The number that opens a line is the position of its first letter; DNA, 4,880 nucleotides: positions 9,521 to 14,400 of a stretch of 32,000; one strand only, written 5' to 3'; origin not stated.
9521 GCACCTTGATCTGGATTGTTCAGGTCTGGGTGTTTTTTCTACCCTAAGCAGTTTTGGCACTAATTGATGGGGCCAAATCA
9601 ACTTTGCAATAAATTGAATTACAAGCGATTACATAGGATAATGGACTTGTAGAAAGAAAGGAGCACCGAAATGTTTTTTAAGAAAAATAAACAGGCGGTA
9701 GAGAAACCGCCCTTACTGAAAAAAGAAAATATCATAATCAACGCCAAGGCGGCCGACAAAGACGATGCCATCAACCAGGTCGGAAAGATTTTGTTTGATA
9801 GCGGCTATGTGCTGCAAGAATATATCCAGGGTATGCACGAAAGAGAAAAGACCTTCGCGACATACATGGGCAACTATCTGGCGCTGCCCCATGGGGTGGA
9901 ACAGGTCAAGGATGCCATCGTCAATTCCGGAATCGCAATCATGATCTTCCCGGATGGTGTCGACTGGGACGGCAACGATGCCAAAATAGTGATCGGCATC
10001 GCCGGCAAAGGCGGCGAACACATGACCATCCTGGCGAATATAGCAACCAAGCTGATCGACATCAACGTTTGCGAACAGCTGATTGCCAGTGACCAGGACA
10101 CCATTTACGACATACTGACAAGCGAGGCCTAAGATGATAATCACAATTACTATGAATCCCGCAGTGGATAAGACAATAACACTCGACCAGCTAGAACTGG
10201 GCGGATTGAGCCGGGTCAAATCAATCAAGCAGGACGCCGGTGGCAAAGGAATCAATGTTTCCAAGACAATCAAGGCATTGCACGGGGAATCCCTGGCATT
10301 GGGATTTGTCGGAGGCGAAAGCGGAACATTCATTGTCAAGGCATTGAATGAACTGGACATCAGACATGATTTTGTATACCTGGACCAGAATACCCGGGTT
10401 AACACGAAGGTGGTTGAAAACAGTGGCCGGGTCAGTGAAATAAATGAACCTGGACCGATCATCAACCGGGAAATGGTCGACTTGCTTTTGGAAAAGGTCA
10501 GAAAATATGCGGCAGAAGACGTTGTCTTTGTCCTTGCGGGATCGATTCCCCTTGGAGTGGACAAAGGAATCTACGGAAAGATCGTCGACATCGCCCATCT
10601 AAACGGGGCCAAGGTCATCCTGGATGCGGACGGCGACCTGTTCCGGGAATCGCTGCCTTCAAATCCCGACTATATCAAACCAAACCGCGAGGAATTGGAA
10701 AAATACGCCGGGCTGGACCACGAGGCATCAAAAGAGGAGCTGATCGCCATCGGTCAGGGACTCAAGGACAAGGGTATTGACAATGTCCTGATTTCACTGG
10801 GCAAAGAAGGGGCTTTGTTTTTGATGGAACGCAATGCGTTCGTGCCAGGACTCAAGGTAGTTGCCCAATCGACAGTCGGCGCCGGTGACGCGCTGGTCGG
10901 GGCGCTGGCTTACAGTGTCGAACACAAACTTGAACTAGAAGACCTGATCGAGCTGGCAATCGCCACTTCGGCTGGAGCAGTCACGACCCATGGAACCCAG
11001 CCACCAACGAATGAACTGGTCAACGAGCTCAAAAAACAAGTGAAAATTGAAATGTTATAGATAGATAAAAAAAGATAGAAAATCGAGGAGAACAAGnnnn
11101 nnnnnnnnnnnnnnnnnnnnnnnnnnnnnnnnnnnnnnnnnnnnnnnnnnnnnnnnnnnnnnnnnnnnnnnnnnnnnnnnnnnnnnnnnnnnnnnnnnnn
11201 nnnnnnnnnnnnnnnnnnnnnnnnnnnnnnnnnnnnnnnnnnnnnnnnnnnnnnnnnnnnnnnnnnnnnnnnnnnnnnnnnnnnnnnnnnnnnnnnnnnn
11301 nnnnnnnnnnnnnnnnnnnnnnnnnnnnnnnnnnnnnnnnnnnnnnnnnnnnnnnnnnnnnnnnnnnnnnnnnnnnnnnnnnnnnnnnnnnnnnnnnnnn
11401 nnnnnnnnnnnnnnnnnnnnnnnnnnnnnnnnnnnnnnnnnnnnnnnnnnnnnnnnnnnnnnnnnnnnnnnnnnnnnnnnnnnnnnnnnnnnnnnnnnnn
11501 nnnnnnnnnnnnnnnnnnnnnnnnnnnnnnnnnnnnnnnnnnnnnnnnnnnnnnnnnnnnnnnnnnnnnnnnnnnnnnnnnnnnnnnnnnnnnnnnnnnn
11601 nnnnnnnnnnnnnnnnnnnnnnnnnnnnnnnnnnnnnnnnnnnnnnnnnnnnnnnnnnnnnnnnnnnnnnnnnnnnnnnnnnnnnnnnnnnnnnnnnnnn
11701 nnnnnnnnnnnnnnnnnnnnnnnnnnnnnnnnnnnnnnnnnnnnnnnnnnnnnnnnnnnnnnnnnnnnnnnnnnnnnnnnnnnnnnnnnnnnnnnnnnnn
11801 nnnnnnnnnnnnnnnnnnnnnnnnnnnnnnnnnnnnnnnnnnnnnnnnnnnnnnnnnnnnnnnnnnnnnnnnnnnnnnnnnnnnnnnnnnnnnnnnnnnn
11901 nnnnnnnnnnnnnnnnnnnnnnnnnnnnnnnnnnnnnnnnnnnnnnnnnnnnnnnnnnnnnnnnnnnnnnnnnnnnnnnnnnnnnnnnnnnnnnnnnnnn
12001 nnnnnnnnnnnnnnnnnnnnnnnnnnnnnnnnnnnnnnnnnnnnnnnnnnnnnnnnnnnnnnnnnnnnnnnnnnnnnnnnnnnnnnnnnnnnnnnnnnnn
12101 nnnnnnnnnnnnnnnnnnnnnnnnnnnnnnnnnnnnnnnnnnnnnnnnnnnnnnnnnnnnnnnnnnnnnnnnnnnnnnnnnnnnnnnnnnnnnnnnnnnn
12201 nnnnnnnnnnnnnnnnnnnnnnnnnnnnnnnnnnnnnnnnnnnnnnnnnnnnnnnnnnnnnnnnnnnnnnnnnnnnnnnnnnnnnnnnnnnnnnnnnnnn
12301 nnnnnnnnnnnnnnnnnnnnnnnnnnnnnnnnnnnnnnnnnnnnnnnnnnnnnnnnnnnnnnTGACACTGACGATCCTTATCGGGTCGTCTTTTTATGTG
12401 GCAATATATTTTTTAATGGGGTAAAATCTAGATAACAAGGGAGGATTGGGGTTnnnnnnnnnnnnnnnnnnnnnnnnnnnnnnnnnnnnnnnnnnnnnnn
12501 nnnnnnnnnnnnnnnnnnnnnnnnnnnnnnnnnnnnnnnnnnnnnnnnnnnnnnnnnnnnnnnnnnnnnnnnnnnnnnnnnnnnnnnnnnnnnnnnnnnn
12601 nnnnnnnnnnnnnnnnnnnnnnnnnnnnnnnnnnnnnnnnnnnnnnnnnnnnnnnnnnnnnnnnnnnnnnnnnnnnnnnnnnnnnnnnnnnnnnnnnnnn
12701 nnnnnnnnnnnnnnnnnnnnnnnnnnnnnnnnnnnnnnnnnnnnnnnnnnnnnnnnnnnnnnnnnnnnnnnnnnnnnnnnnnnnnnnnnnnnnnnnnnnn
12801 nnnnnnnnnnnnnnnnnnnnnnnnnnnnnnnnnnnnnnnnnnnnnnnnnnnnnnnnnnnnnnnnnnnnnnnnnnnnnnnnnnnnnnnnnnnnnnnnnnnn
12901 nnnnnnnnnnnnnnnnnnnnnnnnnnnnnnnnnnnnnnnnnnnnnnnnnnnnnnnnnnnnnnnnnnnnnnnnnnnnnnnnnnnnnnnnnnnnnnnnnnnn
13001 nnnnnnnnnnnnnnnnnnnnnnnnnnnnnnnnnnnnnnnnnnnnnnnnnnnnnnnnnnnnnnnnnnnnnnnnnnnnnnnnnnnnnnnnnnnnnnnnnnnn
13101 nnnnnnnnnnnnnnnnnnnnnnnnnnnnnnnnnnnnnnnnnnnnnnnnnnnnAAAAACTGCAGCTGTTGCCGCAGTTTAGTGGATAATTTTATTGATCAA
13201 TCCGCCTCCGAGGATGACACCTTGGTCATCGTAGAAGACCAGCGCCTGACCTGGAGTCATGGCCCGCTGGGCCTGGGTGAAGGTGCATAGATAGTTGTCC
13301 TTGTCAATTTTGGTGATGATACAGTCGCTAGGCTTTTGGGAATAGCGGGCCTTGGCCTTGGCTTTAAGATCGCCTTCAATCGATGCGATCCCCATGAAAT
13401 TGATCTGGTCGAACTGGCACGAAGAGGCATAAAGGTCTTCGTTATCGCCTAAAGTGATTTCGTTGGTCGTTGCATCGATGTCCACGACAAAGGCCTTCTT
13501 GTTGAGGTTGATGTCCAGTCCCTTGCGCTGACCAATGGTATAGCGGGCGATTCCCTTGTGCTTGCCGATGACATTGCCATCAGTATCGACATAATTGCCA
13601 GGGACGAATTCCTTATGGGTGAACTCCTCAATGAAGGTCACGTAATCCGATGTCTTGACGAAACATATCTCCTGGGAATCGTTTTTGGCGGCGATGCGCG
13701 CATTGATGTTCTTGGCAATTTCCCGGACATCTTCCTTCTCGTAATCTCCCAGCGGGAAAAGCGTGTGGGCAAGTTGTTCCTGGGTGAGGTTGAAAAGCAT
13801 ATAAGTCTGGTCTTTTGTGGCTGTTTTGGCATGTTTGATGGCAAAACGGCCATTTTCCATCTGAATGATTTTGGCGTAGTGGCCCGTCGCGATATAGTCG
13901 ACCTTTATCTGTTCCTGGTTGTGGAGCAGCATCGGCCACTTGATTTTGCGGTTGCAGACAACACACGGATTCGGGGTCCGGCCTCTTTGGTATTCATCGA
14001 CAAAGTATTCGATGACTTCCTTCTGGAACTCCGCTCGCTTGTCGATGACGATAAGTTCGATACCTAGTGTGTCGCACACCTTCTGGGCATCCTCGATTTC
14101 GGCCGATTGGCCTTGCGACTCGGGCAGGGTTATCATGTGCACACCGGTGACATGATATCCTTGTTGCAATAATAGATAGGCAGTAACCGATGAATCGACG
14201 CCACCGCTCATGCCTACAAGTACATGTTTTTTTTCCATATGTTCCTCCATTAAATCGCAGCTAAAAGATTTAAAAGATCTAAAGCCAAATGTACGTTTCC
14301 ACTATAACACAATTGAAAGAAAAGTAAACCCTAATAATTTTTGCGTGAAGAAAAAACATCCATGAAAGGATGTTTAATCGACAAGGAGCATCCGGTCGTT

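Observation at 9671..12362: Mannitol-class PTS operon with no mtlD: EIIA, a FruK-like kinase and a SorE/YggP-like dehydrogenase suggest a mannitol-1-P to fructose-1-P to FBP route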

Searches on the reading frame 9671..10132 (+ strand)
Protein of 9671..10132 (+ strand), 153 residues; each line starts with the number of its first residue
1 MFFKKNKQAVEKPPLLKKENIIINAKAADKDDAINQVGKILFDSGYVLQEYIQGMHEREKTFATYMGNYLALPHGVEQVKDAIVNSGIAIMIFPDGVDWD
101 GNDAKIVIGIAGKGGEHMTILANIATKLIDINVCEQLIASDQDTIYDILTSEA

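Call 3: search_protein_families(library=ncbifam, proteins=[window:9671-10132:+])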
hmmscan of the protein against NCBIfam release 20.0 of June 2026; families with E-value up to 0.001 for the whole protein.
window:9671-10132:+ (153 aa): 9 families
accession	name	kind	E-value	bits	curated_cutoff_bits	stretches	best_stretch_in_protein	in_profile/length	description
NF008319.0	PRK11109.1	equivalog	1.2e-33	117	302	1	16-152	4-142/376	fused PTS fructose transporter subunit IIA/HPr protein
NF011663.0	PRK15083.1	subfamily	3.1e-30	104.8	589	1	15-151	496-636/639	PTS mannitol transporter subunit IICBA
NF010351.0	PRK13779.1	equivalog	2e-29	102.8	766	1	16-149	4-139/503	bifunctional PTS system fructose-specific transporter subunit IIA/HPr protein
TIGR00848.1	fruA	subfamily_domain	1e-18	67.4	103.5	1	15-137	1-129/129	fructose PTS transporter subunit IIA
NF007293.0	PRK09765.1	equivalog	6.6e-12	44.7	763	1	16-149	8-149/639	PTS 2-O-a-mannosyl-D-glycerate transporter subunit IIABC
TIGR01419.1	nitro_reg_IIA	equivalog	9.5e-11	41.7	138.7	1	15-150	5-144/145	PTS IIA-like nitrogen regulatory protein PtsN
NF007389.0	PRK09913.1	equivalog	1.5e-10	41.2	151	1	16-150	4-143/148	PTS fructose transporter subunit IIA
NF008145.0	PRK10896.1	equivalog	1.2e-06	28.3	221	1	53-151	52-155/161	PTS IIA-like nitrogen regulatory protein PtsN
NF007358.0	PRK09854.1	equivalog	1.4e-06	28.5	192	1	19-149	10-144/147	PTS mannitol transporter subunit IIA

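Call 4: search_protein_families(library=pfam, proteins=[window:9671-10132:+])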
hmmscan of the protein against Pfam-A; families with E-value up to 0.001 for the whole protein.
window:9671-10132:+ (153 aa): 1 family
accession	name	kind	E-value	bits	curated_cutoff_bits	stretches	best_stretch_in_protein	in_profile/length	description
PF00359.27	PTS_EIIA_2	-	6.1e-33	114.3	27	1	15-150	2-142/144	Phosphoenolpyruvate-dependent sugar phosphotransferase system, EIIA 2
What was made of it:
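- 9671..10132 (+): mtlF-like PTS EIIA (EIIA_2 class), with the phosphorylatable His in LALPHG. PF00359, E = 6e-33 (call 4).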

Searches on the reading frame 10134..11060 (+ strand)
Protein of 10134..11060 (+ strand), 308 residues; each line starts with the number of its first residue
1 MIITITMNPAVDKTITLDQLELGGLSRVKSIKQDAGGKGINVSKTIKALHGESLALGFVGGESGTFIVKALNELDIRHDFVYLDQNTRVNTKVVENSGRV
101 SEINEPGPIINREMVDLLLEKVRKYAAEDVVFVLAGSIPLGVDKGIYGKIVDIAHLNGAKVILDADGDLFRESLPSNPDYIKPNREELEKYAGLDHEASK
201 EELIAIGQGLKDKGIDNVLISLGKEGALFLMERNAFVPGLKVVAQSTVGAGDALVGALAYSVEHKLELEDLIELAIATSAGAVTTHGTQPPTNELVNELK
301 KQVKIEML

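Call 3: search_protein_families(library=ncbifam, proteins=[window:10134-11060:+])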
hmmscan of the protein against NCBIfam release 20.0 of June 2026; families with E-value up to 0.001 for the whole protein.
window:10134-11060:+ (308 aa): 18 families
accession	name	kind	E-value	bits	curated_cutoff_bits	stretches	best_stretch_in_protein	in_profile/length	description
TIGR03168.1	1-PFK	subfamily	9.4e-94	313.7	216.4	1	2-306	1-305/305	hexose kinase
TIGR03828.1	pfkB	equivalog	7.8e-93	310.8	292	1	2-306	1-305/305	1-phosphofructokinase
NF041320.1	pfkB_Halo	equivalog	4.1e-63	213.6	400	1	1-306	1-300/302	1-phosphofructokinase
NF007068.0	PRK09513.1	equivalog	5.4e-49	167.1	432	1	2-306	5-309/312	1-phosphofructokinase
NF010033.0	PRK13508.1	equivalog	2.9e-48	164.7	469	1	1-275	1-276/309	tagatose-6-phosphate kinase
TIGR01231.1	lacC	equivalog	6.1e-43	147.3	409.55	1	1-276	1-278/310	tagatose-6-phosphate kinase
NF007632.0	PRK10294.1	equivalog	2.5e-36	125.5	353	1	2-295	4-299/310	6-phosphofructokinase II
TIGR02152.1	D_ribokin_bact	equivalog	3.3e-26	92.3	299.65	1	26-293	25-293/298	ribokinase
TIGR02198.1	rfaE_dom_I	equivalog_domain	4.6e-19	68.7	345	1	28-293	40-307/315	D-glycero-beta-D-manno-heptose-7-phosphate kinase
NF008353.0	PRK11142.1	equivalog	1.2e-18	67.7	341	1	149-292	149-295/307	ribokinase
NF008454.0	PRK11316.1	equivalog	1.1e-12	47.3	521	1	27-303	42-316/475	bifunctional D-glycero-beta-D-manno-heptose-7-phosphate kinase/D-glycero-beta-D-manno-heptose 1-phosphate adenylyltransferase HldE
NF006957.1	PRK09434.1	equivalog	1.7e-11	44.2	450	1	181-287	183-291/302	fructokinase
TIGR04382.1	myo_inos_iolC_N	equivalog_domain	3e-11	43.2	300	1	24-292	22-301/309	5-dehydro-2-deoxygluconokinase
NF053626.1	RibKinHalex1628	equivalog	3.8e-10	39.7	330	1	12-107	13-112/293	ATP-dependent ribose-1-phosphate kinase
NF040938.1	KDG_KDGal_kin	equivalog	8.8e-09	34.9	400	1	209-290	209-291/305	bifunctional 2-dehydro-3-deoxygluconokinase/2-dehydro-3-deoxygalactonokinase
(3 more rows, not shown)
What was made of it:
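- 10134..11060 (+): fruK, 1-phosphofructokinase (PfkB family). The Pfk-2 model scores 125 bits against a cut-off of 353, and the LacC models 147-165 against cut-offs of 410-469 (call 3).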

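Call 4: search_protein_families(library=pfam, proteins=[window:10134-11060:+])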
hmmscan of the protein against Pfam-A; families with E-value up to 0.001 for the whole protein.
window:10134-11060:+ (308 aa): 2 families
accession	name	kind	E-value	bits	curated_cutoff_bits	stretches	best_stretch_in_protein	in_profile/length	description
PF00294.29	PfkB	-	1.4e-52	179.4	25.8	1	6-292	2-299/302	pfkB family carbohydrate kinase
PF08543.17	Phos_pyr_kin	-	0.00014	21.7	27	1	158-283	100-232/246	Phosphomethylpyrimidine kinase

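Call 60: search_protein_families(library=ncbifam, alignment_id=A3, max_evalue=1e-20)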
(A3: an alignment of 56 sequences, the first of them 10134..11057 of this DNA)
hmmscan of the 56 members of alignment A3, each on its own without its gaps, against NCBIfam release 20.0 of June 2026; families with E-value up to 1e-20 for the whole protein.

A. member 1, window:10134-11057:+ (308 aa): 8 families
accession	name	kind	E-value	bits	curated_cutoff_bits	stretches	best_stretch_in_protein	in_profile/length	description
TIGR03168.1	1-PFK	subfamily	9.4e-94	313.7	216.4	1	2-306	1-305/305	hexose kinase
TIGR03828.1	pfkB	equivalog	7.8e-93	310.8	292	1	2-306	1-305/305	1-phosphofructokinase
NF041320.1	pfkB_Halo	equivalog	4.1e-63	213.6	400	1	1-306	1-300/302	1-phosphofructokinase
NF007068.0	PRK09513.1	equivalog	5.4e-49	167.1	432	1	2-306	5-309/312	1-phosphofructokinase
NF010033.0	PRK13508.1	equivalog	2.9e-48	164.7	469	1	1-275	1-276/309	tagatose-6-phosphate kinase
TIGR01231.1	lacC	equivalog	6.1e-43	147.3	409.55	1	1-276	1-278/310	tagatose-6-phosphate kinase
NF007632.0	PRK10294.1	equivalog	2.5e-36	125.5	353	1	2-295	4-299/310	6-phosphofructokinase II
TIGR02152.1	D_ribokin_bact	equivalog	3.3e-26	92.3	299.65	1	26-293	25-293/298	ribokinase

B. families by the number of members that match (of 56 scanned): 10 families
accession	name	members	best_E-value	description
TIGR03168.1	1-PFK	56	1.1e-106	hexose kinase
TIGR03828.1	pfkB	56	1.8e-105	1-phosphofructokinase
NF007068.0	PRK09513.1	56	3.9e-72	1-phosphofructokinase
NF041320.1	pfkB_Halo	56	3.1e-70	1-phosphofructokinase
NF010033.0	PRK13508.1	56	1e-60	tagatose-6-phosphate kinase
TIGR01231.1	lacC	56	1.2e-55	tagatose-6-phosphate kinase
NF007632.0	PRK10294.1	56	1.4e-51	6-phosphofructokinase II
TIGR02152.1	D_ribokin_bact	33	3e-28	ribokinase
TIGR02198.1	rfaE_dom_I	24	5.1e-26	D-glycero-beta-D-manno-heptose-7-phosphate kinase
NF008353.0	PRK11142.1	2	1.9e-21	ribokinase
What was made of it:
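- On 1-phosphofructokinase (FruK; NCBIfam TIGR03828 equivalog): All 56 cluster homologues match TIGR03828 and TIGR03168, whose best E-values far exceed those of the other models (call 60).
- All 56 cluster kinases match the two 1-phosphofructokinase/hexose-kinase models (TIGR03828, TIGR03168), whose best E-values (about 1e-105) far exceed those of the tagatose-6-P kinase and Pfk-2 models (1e-61 or weaker; call 60). All 56 homologues follow the same pattern (calls 3, 60).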

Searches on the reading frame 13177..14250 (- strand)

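Call 62: search_protein_families(library=pfam, proteins=[window:13177-14250:-])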
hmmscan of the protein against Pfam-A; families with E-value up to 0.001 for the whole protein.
window:13177-14250:- (357 aa): 8 families
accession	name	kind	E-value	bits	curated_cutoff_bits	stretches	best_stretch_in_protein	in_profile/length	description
PF03054.22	tRNA_Me_trans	-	1.1e-69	234.6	20.6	1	8-199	1-201/202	tRNA methyl transferase HUP domain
PF20259.3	tRNA_Me_trans_M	-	7.3e-18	64.3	27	1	206-268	3-65/66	tRNA methyl transferase PRC-barrel domain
PF20258.4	tRNA_Me_trans_C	-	9e-15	55.2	20.6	1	278-352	4-77/77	Aminomethyltransferase beta-barrel domain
PF02540.23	NAD_synthase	-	5.5e-11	42.5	21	1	6-71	17-81/242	NAD synthase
PF02568.20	ThiI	-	1.3e-09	38.4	20.5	1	8-85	4-85/197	Thiamine biosynthesis protein (ThiI)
PF06508.19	QueC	-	3e-07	30.6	22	1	10-72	2-61/210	Queuosine biosynthesis protein QueC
PF00764.25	Arginosuc_synth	-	5.6e-05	23.7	27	1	10-80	2-70/162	Arginosuccinate synthase N-terminal HUP domain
PF01171.26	ATP_bind_3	-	0.00018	21.7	27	1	9-181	1-158/182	PP-loop family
